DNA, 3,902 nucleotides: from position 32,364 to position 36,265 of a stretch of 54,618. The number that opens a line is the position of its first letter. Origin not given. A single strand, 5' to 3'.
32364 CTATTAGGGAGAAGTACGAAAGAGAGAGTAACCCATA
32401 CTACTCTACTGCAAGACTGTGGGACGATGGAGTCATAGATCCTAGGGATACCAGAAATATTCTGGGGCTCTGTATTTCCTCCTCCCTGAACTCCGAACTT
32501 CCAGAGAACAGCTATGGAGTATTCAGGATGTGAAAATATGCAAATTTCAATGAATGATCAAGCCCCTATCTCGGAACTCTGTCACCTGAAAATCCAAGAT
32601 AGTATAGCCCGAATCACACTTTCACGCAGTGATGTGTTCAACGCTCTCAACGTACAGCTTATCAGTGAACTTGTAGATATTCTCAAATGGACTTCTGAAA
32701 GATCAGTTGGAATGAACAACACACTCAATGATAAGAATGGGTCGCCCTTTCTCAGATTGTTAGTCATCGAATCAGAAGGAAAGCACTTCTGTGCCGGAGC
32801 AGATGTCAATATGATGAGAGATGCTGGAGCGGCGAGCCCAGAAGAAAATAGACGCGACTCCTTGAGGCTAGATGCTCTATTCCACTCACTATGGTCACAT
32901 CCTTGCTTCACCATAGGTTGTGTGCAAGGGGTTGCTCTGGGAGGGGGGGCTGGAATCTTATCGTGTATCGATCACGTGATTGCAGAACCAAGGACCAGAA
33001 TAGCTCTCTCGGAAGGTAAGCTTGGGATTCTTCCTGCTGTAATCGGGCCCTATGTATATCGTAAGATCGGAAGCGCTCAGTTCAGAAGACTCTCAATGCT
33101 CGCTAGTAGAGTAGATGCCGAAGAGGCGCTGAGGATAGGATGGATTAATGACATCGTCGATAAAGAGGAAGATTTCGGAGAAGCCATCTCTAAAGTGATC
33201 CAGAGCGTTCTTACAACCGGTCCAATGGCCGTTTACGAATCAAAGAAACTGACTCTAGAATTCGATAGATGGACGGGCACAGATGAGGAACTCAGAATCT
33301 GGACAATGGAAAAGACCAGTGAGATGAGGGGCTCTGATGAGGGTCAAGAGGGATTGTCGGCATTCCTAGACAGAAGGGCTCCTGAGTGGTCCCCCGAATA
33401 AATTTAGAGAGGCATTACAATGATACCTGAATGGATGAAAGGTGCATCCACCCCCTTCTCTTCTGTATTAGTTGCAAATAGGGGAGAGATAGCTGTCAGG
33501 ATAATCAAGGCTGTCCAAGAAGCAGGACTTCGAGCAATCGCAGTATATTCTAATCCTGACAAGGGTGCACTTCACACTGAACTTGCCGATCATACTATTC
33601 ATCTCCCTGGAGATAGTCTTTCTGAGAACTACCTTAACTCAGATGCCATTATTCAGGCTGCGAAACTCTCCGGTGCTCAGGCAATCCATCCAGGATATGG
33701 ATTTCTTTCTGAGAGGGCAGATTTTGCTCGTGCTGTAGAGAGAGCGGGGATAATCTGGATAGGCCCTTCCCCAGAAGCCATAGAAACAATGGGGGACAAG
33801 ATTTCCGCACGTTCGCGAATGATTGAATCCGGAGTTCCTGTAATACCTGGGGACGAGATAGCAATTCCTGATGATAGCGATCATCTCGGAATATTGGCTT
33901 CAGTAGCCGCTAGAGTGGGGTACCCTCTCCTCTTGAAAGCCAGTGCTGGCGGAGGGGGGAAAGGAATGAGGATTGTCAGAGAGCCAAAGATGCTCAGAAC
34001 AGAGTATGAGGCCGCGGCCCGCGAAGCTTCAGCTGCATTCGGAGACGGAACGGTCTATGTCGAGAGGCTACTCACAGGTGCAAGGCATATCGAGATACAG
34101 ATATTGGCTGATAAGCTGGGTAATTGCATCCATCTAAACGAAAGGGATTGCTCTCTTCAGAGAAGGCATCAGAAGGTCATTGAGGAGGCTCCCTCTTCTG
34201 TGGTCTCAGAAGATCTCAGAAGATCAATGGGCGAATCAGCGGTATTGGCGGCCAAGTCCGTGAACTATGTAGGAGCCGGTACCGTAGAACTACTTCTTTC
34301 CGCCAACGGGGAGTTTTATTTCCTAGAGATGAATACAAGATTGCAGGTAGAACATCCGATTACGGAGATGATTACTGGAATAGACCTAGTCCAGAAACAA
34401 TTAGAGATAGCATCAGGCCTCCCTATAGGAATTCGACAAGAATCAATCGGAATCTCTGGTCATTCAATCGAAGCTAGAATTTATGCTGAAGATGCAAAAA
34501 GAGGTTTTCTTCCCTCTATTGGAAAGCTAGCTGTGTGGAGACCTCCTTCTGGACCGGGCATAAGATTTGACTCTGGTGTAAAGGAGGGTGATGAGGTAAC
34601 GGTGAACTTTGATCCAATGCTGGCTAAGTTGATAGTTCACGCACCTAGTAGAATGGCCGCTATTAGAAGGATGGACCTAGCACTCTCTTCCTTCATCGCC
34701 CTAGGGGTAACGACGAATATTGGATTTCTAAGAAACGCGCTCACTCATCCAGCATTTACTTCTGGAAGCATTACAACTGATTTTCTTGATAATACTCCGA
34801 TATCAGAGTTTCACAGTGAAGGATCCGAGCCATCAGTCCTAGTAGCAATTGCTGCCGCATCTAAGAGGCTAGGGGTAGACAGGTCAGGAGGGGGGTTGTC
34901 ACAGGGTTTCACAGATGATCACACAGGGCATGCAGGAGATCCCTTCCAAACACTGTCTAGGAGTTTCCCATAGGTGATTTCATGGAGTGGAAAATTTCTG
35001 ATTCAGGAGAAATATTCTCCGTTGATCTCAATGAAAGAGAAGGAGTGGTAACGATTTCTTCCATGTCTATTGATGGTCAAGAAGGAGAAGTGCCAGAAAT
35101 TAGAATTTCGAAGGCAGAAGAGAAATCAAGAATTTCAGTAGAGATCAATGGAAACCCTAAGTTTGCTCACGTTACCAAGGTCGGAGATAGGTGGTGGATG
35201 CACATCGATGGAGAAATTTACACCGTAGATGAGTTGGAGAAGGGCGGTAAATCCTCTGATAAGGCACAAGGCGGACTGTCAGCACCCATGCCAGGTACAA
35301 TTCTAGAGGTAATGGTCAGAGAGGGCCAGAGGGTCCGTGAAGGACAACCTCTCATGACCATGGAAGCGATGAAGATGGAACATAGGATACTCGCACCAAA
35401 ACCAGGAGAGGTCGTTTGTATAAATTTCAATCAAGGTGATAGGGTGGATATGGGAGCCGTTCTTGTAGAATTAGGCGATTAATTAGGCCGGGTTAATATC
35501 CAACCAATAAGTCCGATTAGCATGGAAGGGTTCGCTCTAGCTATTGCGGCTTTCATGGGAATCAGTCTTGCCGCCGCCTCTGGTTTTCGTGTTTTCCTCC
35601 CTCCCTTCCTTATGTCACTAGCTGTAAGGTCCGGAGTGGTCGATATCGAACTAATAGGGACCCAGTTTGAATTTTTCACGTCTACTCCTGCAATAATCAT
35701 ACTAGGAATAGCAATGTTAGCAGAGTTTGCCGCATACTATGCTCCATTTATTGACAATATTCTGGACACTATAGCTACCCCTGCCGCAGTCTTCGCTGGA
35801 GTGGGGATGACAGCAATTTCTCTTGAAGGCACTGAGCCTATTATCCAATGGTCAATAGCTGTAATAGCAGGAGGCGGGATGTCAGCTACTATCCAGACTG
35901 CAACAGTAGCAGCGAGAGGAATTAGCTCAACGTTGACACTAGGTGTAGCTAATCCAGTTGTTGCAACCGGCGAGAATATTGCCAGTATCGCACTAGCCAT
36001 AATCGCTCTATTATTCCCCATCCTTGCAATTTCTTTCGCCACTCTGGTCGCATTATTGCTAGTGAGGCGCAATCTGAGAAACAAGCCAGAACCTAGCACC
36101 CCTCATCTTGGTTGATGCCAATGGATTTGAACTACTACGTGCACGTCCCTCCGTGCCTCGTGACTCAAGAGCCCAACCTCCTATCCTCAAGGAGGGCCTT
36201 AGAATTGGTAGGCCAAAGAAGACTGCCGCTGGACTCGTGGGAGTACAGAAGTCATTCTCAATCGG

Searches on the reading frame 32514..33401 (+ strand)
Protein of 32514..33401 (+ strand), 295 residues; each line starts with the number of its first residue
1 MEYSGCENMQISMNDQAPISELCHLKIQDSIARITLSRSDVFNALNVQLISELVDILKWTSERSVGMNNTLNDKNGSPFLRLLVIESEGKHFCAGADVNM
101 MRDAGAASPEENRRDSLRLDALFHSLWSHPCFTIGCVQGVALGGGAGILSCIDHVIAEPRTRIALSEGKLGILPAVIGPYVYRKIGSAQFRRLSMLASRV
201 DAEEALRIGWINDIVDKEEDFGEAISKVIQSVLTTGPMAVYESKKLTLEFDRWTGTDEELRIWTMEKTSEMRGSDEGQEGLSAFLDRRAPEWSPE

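Call 55: search_protein_families(library=pfam, proteins=[window:32514-33401:+], max_evalue=0.00001)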
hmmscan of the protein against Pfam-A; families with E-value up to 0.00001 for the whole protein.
window:32514-33401:+ (295 aa): 2 families
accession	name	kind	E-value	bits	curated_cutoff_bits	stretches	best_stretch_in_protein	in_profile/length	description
PF00378.25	ECH_1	-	4.4e-34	118.4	27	1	27-293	2-249/251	Enoyl-CoA hydratase/isomerase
PF16113.10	ECH_2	-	4.1e-21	76.3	27.2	1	32-219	2-176/335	Enoyl-CoA hydratase/isomerase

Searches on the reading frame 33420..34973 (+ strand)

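Call 55: search_protein_families(library=pfam, proteins=[window:33420-34973:+], max_evalue=0.00001)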
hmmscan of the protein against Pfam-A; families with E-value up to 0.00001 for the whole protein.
window:33420-34973:+ (517 aa): 5 families
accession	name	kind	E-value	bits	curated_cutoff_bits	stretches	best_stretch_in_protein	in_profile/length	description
PF02786.22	CPSase_L_D2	-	1.6e-71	240.6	19.8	1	126-336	1-208/211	Carbamoyl-phosphate synthase L chain, ATP binding domain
PF00289.28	Biotin_carb_N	-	3.2e-42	143.9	25.5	1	13-121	2-110/110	Biotin carboxylase, N-terminal domain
PF02785.25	Biotin_carb_C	-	1.5e-36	125.2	32.4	1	351-457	1-107/108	Biotin carboxylase C-terminal domain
PF07478.18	Dala_Dala_lig_C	-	1.2e-09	38.4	24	1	138-306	6-174/204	D-ala D-ala ligase C-terminus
PF02222.28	ATP-grasp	-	2.7e-07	30.9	27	1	159-307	22-162/179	ATP-grasp domain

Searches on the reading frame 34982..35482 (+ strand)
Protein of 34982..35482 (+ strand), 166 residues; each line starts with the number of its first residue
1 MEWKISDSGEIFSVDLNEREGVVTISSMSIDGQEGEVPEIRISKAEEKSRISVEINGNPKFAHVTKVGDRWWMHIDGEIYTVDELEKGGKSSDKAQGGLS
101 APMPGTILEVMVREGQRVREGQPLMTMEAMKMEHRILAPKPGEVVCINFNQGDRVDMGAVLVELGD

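Call 55: search_protein_families(library=pfam, proteins=[window:34982-35482:+], max_evalue=0.00001)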
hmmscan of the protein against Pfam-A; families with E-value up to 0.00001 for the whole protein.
window:34982-35482:+ (166 aa): 4 families
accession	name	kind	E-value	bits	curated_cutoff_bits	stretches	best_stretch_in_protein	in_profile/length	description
PF00364.28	Biotin_lipoyl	-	1.1e-17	64.1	22.1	1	99-164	3-73/73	Biotin-requiring enzyme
PF13533.13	Biotin_lipoyl_2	-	5.2e-08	33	29.8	1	99-127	3-31/32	Biotin-lipoyl like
PF13437.12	HlyD_3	-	4.7e-07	30.9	22.2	0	99-129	2-32/106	HlyD family secretion protein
PF16576.10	HlyD_D23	-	6.8e-07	29.2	30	0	82-129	96-141/214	Barrel-sandwich domain of CusB or HlyD membrane-fusion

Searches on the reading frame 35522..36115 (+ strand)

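Call 55: search_protein_families(library=pfam, proteins=[window:35522-36115:+], max_evalue=0.00001)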
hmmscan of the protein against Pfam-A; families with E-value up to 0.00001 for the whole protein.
window:35522-36115:+ (197 aa): 1 family
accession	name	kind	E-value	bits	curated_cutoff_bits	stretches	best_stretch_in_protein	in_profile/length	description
PF13548.11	DUF4126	-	4.9e-41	140.8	27.5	1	11-182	2-171/175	Domain of unknown function (DUF4126)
